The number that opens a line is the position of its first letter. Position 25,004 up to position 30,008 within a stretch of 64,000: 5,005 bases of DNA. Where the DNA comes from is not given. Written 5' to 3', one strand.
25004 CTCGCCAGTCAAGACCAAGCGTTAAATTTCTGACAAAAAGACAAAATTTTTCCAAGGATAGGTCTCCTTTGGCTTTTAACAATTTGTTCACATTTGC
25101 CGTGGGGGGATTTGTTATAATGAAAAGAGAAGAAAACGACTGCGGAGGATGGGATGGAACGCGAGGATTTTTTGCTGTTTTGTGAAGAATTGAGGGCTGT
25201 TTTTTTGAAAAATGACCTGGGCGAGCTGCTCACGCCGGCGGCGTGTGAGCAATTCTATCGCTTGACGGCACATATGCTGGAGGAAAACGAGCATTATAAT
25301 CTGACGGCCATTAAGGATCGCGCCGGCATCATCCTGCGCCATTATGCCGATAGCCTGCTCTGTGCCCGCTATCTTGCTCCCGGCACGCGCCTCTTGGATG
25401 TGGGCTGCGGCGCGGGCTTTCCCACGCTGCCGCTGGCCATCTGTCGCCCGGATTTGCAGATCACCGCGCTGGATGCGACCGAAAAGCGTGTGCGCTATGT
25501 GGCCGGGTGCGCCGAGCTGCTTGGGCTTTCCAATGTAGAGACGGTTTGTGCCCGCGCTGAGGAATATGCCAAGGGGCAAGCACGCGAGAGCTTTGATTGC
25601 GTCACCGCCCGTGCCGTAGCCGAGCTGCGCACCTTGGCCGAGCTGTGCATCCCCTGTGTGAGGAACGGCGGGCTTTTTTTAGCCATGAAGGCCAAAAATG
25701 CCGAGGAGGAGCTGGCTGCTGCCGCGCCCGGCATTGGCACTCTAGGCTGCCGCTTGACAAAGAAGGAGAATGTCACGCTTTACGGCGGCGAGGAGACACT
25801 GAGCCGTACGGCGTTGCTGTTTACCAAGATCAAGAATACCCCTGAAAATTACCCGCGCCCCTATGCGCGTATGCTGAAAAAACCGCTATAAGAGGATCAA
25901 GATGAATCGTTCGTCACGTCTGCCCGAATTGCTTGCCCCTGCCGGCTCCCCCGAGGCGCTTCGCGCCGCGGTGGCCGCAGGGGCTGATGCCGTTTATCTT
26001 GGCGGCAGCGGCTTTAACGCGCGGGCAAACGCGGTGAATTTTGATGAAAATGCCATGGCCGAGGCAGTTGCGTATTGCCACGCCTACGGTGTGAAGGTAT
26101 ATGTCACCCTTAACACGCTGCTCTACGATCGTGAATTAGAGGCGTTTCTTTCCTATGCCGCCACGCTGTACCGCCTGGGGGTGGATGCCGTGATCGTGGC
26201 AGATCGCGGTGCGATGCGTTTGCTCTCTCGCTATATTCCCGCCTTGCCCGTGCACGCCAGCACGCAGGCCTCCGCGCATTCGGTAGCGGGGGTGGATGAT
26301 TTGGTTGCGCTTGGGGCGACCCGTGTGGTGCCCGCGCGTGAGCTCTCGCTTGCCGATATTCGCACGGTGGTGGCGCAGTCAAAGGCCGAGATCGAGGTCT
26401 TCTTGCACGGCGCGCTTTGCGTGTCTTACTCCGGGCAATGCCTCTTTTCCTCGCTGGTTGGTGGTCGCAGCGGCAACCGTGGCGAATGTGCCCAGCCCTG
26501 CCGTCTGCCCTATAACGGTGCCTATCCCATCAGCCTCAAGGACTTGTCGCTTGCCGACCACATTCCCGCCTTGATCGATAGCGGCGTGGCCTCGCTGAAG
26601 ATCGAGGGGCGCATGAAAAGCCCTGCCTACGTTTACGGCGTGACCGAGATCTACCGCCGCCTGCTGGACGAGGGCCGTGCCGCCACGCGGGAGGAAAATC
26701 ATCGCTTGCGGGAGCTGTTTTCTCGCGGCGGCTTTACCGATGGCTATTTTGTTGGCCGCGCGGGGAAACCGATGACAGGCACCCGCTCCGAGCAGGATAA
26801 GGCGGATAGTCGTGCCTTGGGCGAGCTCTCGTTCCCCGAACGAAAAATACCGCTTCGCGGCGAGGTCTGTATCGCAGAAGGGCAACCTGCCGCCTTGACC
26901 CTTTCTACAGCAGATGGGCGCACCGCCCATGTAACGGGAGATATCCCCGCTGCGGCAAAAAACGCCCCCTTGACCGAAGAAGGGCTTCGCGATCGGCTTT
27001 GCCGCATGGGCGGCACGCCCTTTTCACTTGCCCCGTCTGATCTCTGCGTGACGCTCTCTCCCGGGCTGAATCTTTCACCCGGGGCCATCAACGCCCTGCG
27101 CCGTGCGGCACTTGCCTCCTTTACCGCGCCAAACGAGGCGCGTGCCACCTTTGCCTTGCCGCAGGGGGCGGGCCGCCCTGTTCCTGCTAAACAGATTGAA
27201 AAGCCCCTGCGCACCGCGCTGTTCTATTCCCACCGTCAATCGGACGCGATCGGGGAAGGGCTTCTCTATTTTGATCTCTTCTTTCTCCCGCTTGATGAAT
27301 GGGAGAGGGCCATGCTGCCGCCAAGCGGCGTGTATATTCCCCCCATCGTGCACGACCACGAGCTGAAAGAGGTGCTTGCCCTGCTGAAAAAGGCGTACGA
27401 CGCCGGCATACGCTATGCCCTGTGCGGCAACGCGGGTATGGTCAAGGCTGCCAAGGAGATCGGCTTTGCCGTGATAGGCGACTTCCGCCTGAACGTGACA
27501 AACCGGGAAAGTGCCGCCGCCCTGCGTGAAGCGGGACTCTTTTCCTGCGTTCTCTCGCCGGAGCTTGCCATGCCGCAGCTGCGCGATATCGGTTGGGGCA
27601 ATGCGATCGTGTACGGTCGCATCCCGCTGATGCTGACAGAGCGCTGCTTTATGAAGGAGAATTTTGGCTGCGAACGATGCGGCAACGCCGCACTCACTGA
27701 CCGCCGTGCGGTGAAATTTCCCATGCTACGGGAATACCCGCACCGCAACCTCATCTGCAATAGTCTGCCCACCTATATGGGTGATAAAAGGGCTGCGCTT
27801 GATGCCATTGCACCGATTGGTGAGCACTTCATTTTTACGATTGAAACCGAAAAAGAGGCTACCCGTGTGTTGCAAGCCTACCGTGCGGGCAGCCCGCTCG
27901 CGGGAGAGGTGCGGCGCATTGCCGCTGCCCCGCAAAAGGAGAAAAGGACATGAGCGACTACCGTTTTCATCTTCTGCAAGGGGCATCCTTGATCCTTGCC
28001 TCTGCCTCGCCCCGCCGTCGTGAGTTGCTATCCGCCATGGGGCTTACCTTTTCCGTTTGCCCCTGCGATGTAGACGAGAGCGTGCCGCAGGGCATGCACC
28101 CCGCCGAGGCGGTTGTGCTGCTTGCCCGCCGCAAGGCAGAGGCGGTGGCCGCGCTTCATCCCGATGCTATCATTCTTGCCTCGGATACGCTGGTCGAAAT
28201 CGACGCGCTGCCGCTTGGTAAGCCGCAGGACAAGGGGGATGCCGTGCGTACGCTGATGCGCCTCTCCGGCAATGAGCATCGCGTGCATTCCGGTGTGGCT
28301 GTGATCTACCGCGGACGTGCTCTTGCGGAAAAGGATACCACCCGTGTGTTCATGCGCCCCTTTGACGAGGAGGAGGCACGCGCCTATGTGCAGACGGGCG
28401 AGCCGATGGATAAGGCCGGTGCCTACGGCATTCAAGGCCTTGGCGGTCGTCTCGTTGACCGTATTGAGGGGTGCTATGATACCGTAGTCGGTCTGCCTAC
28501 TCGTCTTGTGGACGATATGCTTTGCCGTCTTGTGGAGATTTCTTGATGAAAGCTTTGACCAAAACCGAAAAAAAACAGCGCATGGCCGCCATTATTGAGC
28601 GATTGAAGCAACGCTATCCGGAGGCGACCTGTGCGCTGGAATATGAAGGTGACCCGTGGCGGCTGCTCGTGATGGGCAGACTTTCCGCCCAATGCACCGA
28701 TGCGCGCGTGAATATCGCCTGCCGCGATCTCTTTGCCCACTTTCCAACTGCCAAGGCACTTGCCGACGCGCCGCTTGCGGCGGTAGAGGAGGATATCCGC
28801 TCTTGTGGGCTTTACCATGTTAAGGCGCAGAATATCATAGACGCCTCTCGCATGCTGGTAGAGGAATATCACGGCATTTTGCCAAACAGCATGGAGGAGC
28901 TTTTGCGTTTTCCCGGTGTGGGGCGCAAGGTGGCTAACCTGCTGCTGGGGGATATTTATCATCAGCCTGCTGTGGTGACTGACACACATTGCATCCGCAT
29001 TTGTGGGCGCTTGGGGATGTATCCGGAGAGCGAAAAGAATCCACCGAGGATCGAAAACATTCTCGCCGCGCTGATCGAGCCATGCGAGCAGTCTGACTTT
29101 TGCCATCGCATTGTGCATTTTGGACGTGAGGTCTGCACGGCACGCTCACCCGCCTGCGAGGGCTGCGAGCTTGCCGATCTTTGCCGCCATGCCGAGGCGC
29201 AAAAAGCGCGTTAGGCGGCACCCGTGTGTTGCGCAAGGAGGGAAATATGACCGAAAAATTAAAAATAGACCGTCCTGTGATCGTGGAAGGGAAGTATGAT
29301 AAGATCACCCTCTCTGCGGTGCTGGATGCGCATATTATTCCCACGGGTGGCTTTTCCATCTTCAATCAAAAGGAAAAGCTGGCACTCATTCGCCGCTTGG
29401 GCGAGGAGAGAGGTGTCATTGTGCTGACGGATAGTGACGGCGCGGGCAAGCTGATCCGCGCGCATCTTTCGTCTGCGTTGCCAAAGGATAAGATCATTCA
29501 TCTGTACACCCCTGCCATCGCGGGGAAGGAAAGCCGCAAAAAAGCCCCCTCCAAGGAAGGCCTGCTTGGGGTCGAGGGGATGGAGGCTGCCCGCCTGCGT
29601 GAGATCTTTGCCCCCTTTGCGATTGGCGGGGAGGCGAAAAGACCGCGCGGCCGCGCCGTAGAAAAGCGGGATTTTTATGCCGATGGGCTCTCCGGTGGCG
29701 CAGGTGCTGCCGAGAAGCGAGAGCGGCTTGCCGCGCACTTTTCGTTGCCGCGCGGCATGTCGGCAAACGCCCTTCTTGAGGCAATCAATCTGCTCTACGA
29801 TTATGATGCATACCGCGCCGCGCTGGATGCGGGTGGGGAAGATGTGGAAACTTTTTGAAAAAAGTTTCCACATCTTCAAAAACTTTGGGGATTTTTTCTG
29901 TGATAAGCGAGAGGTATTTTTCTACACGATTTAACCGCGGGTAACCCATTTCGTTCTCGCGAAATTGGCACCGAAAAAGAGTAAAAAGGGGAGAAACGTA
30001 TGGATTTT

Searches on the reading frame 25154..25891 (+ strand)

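Call 26: search_protein_families(library=pfam, proteins=[window:25154-25891:+], max_evalue=0.001)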
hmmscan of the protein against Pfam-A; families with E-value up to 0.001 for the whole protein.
window:25154-25891:+ (245 aa): 8 families
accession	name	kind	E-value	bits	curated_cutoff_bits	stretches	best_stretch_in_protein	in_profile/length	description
PF02527.21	GidB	-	1.3e-43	148.9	27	1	31-191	2-160/184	rRNA small subunit methyltransferase G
PF13847.12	Methyltransf_31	-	6.9e-11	42.5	27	1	76-164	3-92/145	Methyltransferase domain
PF13649.12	Methyltransf_25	-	6.6e-09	36.8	27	1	81-154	2-73/97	Methyltransferase domain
PF08241.18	Methyltransf_11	-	7.2e-08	33.4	21.2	1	81-157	1-71/95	Methyltransferase domain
PF08242.18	Methyltransf_12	-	1.4e-05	26.1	30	1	81-157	1-76/98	Methyltransferase domain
PF02390.23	Methyltransf_4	-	0.00015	21.7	24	1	80-136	5-61/173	Putative methyltransferase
PF05175.20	MTS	-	0.00026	21.1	23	0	77-150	32-102/170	Methyltransferase small domain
PF13489.12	Methyltransf_23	-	0.00085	19.5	27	0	70-157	16-92/164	Methyltransferase domain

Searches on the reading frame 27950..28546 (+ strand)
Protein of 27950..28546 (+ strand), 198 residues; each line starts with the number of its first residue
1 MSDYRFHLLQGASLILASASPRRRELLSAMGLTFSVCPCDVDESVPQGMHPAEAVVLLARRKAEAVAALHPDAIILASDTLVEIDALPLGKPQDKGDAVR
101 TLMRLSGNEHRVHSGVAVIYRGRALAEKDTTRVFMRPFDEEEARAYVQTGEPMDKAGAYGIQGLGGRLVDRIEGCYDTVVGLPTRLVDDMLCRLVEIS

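Call 26: search_protein_families(library=pfam, proteins=[window:27950-28546:+], max_evalue=0.001)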
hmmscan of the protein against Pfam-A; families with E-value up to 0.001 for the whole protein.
window:27950-28546:+ (198 aa): 1 family
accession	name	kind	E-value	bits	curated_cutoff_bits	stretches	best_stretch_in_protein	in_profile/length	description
PF02545.19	Maf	-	1.6e-60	204.4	27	1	14-193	2-186/187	Maf-like protein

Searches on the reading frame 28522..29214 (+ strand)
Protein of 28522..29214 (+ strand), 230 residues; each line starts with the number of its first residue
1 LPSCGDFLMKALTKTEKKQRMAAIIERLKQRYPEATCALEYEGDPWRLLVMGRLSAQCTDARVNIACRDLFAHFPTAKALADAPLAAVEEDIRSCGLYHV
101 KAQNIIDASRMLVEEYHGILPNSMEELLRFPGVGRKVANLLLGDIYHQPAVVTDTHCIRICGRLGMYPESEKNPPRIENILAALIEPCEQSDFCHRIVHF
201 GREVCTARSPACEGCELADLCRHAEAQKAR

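Call 26: search_protein_families(library=pfam, proteins=[window:28522-29214:+], max_evalue=0.001)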
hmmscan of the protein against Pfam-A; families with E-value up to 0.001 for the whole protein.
window:28522-29214:+ (230 aa): 3 families
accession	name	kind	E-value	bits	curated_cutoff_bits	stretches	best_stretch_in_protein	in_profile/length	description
PF00730.31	HhH-GPD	-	2.8e-21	76.3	26.2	1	54-186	5-107/108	HhH-GPD superfamily base excision DNA repair protein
PF10576.14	EndIII_4Fe-2S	-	4.9e-07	30.3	20.5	1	205-221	1-17/17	Iron-sulfur binding domain of endonuclease III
PF00633.29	HHH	-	6.9e-06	26.1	24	1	115-142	1-28/30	Helix-hairpin-helix motif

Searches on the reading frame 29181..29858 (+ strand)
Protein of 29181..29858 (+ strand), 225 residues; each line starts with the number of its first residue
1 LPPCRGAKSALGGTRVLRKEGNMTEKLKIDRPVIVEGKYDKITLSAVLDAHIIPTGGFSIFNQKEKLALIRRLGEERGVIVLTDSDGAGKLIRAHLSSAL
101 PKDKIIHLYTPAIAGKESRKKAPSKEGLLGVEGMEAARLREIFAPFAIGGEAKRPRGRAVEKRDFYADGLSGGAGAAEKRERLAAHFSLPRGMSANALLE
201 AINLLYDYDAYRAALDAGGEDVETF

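Call 26: search_protein_families(library=pfam, proteins=[window:29181-29858:+], max_evalue=0.001)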
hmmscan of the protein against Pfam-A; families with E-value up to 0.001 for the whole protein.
window:29181-29858:+ (225 aa): 2 families
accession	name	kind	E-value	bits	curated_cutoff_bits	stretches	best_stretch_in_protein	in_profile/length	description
PF13331.11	DUF4093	-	1.5e-14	54.7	25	1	129-215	2-86/86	Domain of unknown function (DUF4093)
PF01751.28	Toprim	-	9.6e-06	26.1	23.1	1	33-106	3-89/96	Toprim domain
